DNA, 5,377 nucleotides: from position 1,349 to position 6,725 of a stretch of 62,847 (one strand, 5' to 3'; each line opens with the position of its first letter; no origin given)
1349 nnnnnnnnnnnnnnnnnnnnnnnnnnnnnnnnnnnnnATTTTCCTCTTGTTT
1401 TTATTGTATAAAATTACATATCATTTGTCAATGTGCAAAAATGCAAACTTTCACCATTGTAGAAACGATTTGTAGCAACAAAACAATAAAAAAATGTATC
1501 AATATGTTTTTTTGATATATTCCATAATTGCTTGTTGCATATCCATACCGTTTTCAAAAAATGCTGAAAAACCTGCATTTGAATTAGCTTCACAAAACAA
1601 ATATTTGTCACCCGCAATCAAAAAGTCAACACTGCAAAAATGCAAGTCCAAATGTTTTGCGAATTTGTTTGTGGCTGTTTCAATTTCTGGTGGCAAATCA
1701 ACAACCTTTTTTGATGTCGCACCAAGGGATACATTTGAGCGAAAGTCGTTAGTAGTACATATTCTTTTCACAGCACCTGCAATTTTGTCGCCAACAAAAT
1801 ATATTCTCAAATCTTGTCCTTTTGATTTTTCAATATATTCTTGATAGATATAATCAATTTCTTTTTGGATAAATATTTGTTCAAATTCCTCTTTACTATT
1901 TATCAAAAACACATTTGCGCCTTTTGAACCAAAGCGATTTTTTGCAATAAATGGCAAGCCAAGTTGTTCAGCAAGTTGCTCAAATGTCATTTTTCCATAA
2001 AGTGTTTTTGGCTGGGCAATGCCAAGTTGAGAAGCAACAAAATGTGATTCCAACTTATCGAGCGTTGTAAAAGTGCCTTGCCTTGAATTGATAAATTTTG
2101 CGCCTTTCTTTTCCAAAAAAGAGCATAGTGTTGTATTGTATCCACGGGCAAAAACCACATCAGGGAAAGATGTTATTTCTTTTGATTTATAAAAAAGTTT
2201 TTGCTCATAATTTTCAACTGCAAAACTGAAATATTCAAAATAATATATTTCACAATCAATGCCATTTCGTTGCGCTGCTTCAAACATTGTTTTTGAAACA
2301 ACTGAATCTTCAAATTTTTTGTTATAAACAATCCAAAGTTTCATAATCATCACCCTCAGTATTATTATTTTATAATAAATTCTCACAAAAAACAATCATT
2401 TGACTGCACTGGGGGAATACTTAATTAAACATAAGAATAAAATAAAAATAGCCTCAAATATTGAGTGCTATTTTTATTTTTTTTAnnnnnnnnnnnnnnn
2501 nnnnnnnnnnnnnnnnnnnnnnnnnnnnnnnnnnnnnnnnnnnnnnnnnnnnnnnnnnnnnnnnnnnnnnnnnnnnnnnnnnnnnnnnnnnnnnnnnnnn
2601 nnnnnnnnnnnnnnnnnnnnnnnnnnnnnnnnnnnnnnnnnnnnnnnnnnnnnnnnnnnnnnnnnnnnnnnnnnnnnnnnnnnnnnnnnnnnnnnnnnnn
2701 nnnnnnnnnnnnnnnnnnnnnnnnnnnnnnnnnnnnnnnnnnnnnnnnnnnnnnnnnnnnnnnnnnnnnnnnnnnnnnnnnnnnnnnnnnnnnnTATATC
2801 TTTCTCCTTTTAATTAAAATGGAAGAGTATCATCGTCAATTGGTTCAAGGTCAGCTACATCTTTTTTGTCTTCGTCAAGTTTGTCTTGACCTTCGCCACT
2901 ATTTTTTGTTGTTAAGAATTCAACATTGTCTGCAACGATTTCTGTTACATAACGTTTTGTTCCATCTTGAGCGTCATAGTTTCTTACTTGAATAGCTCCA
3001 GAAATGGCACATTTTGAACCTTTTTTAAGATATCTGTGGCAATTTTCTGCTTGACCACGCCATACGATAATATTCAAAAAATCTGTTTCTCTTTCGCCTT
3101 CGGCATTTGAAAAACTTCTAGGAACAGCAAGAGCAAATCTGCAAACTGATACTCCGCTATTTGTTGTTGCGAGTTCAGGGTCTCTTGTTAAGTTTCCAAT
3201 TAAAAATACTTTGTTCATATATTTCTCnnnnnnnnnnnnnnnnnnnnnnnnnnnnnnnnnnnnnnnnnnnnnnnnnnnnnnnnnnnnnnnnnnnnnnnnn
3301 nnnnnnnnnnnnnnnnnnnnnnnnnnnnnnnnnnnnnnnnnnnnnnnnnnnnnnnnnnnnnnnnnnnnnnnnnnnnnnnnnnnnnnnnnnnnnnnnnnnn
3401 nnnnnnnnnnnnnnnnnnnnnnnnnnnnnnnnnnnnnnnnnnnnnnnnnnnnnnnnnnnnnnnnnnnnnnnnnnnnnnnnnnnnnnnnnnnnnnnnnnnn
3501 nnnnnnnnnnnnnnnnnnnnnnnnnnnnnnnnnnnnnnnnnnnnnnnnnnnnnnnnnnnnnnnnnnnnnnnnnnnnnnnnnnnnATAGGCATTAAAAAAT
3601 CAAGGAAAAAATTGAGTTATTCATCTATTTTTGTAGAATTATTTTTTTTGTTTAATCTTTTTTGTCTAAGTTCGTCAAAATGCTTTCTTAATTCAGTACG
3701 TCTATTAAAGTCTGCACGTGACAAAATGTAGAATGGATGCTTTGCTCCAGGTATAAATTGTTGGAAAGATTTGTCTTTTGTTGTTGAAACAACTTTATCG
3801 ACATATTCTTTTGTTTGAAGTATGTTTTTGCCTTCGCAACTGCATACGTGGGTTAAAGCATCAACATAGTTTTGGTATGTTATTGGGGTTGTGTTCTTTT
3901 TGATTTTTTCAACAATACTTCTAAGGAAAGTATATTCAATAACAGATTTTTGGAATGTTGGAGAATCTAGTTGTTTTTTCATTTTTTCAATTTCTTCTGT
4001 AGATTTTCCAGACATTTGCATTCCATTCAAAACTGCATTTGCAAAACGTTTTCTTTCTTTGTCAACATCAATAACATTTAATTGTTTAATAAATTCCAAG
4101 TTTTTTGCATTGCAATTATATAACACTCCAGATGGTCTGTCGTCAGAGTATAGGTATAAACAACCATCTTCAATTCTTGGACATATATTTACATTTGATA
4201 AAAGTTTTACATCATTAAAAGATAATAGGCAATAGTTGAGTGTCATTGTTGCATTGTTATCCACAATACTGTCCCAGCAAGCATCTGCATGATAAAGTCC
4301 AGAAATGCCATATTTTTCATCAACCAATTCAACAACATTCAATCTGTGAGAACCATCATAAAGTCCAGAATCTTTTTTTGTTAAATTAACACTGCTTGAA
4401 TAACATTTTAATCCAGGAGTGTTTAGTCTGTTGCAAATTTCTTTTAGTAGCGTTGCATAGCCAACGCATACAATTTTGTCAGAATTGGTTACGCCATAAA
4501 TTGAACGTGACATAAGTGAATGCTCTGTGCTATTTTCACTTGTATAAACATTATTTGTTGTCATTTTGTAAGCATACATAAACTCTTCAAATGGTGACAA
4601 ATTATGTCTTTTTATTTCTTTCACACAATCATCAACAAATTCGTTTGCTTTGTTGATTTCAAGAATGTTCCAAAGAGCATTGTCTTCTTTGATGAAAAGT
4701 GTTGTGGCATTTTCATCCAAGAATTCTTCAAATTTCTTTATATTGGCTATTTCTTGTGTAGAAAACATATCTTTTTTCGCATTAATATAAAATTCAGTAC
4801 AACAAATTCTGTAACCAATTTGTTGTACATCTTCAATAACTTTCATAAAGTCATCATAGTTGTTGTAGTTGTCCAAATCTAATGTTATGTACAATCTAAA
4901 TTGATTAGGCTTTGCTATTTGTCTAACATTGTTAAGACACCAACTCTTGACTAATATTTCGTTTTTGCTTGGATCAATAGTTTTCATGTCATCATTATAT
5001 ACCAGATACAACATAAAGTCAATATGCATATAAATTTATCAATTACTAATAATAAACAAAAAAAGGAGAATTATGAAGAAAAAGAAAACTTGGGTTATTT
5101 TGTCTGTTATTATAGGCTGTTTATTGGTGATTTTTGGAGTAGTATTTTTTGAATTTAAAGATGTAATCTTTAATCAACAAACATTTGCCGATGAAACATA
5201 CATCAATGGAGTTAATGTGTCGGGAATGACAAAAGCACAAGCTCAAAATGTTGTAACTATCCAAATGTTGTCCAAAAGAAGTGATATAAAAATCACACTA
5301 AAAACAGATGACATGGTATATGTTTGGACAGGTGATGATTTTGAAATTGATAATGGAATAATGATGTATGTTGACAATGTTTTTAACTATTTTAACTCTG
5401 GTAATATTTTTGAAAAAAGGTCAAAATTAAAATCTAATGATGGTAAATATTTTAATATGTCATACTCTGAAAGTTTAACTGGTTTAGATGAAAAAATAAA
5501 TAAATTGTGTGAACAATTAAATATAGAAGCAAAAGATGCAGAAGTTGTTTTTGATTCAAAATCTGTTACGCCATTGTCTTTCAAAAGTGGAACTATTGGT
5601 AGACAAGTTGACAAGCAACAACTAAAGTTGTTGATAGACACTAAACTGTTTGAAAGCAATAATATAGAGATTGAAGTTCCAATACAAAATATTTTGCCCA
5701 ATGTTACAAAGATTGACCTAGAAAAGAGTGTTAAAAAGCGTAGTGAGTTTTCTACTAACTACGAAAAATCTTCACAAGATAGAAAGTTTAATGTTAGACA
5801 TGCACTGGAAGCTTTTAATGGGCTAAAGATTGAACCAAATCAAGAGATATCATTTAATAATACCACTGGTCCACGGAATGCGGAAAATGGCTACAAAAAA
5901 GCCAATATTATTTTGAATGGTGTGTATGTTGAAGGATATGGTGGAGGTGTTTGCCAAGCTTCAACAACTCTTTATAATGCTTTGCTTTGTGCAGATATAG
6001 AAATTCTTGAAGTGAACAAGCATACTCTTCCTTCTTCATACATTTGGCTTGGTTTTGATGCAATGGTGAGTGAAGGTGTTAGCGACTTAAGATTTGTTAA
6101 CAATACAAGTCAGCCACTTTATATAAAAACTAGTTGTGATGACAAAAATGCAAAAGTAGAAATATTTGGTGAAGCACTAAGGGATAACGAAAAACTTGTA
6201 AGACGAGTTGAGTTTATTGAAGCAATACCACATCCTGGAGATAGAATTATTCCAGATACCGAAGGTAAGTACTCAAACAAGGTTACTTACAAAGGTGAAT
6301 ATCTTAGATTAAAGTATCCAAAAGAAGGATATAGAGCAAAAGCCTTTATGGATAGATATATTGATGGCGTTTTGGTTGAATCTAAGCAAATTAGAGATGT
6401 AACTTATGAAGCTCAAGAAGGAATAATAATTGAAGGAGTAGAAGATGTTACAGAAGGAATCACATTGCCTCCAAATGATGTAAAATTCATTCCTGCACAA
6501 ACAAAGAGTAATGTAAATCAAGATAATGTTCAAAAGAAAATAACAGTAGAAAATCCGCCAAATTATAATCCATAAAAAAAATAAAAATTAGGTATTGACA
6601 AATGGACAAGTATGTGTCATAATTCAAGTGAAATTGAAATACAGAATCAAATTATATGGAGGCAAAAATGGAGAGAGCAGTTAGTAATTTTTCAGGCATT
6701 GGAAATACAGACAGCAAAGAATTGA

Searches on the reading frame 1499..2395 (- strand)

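Call 92: search_protein_families(library=pfam, proteins=[window:1499-2395:-], max_evalue=0.00001)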
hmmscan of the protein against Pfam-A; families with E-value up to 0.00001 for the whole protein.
window:1499-2395:- (298 aa): 2 families
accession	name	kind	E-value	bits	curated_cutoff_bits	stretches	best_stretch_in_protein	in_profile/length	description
PF08443.16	RimK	-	8.1e-30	104.3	21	1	113-294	3-188/188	RimK-like ATP-grasp domain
PF02955.21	GSH-S_ATP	-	4.5e-08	33.2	23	1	150-231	35-122/175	Prokaryotic glutathione synthetase, ATP-grasp domain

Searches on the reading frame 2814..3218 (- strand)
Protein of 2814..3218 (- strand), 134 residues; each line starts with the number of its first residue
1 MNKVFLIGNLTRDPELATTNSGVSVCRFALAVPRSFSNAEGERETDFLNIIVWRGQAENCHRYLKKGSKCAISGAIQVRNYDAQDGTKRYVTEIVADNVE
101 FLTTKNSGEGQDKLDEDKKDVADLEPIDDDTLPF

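Call 92: search_protein_families(library=pfam, proteins=[window:2814-3218:-], max_evalue=0.00001)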
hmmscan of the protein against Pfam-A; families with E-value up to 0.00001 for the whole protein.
window:2814-3218:- (134 aa): 1 family
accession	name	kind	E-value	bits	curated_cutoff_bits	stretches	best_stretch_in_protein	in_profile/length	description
PF00436.31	SSB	-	5.7e-35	119.9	26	1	1-102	1-104/104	Single-strand binding protein family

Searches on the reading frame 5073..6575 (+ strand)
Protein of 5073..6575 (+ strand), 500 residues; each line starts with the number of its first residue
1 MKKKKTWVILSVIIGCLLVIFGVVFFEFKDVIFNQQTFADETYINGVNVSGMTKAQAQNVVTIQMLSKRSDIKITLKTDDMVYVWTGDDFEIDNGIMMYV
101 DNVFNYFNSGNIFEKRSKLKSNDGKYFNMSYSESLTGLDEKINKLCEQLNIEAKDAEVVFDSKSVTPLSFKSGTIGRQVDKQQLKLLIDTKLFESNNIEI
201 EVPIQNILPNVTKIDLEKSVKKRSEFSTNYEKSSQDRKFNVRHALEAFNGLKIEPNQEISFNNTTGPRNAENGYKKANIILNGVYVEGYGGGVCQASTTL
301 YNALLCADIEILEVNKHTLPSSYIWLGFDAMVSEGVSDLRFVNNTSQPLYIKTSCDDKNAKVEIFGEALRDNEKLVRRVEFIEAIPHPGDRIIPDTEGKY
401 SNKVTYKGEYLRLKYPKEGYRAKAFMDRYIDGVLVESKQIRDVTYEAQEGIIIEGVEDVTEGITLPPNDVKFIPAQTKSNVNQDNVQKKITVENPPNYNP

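Call 92: search_protein_families(library=pfam, proteins=[window:5073-6575:+], max_evalue=0.00001)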
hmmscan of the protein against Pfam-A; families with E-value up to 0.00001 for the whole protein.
window:5073-6575:+ (500 aa): 2 families
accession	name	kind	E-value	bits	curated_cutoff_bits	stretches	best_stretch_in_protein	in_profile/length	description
PF04294.18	VanW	-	1.4e-43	147.9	27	1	237-364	2-129/130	VanW like protein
PF12229.13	PG_binding_4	-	2.2e-08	34.7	22.1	1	99-197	17-113/117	Putative peptidoglycan binding domain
